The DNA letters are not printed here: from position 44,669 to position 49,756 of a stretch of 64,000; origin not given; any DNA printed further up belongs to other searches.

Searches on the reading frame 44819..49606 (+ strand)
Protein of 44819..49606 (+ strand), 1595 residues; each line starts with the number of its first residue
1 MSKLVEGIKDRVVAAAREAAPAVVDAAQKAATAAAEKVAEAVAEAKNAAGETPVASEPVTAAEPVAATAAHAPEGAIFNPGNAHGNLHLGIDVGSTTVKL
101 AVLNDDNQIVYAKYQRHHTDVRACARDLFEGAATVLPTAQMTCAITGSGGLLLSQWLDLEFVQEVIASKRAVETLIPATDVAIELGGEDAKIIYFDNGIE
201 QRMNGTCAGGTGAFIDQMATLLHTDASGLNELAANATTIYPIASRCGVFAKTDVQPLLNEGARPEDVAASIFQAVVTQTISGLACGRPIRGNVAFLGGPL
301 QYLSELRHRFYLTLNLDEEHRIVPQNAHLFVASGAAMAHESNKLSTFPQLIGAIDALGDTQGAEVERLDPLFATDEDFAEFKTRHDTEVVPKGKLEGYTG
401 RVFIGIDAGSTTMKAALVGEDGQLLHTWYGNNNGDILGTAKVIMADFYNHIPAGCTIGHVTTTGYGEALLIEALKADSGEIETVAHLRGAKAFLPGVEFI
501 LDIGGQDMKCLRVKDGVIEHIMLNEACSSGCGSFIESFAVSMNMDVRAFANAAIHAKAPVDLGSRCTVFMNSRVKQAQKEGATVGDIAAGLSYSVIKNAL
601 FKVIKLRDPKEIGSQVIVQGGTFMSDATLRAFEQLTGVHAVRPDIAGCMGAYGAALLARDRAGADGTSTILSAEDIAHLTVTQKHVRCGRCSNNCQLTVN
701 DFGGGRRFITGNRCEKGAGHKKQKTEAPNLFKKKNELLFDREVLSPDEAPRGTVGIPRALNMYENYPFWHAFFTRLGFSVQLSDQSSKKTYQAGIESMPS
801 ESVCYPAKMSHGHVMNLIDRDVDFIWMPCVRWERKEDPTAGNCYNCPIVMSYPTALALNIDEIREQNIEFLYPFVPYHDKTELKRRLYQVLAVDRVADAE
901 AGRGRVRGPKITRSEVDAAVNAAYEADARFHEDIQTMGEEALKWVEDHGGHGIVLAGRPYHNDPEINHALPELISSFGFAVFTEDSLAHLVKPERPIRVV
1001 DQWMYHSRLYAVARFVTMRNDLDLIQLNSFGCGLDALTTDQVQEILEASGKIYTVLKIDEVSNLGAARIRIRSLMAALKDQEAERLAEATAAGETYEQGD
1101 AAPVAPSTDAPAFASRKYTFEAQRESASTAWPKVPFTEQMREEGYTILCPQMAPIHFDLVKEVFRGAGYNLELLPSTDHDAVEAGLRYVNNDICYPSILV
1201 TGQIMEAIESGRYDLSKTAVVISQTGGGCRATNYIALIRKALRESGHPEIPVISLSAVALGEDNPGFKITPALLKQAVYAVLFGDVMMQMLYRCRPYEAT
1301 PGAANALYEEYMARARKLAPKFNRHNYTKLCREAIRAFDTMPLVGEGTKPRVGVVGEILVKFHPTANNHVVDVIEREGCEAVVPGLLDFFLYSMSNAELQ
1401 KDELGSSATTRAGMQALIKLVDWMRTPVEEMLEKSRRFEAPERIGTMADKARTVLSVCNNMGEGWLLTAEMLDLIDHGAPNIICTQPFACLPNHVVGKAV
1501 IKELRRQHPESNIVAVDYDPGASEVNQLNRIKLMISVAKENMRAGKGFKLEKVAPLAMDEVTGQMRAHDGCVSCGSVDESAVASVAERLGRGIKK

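Call 10: search_protein_families(library=pfam, max_evalue=0.01, proteins=[window:44819-49606:+])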
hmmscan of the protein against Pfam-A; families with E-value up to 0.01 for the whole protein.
window:44819-49606:+ (1595 aa): 5 families
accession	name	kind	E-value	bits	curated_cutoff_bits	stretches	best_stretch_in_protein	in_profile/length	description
PF09989.15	DUF2229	-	3.1e-87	292.2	29.4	2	753-987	1-218/218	CoA enzyme activase uncharacterised domain (DUF2229)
PF01869.26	BcrAD_BadFG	-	2.9e-52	178.3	31.5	2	404-658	1-271/271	BadF/BadG/BcrA/BcrD ATPase family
PF01548.23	DEDD_Tnp_IS110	-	0.00091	19.5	29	0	89-173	1-82/155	Transposase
PF00370.27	FGGY_N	-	0.0026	17.8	28.8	0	88-120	2-34/245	FGGY family of carbohydrate kinases, N-terminal domain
PF06050.19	HGD-D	-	0.0042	17.1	28.4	0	1184-1357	220-340/342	2-hydroxyglutaryl-CoA dehydratase, D-component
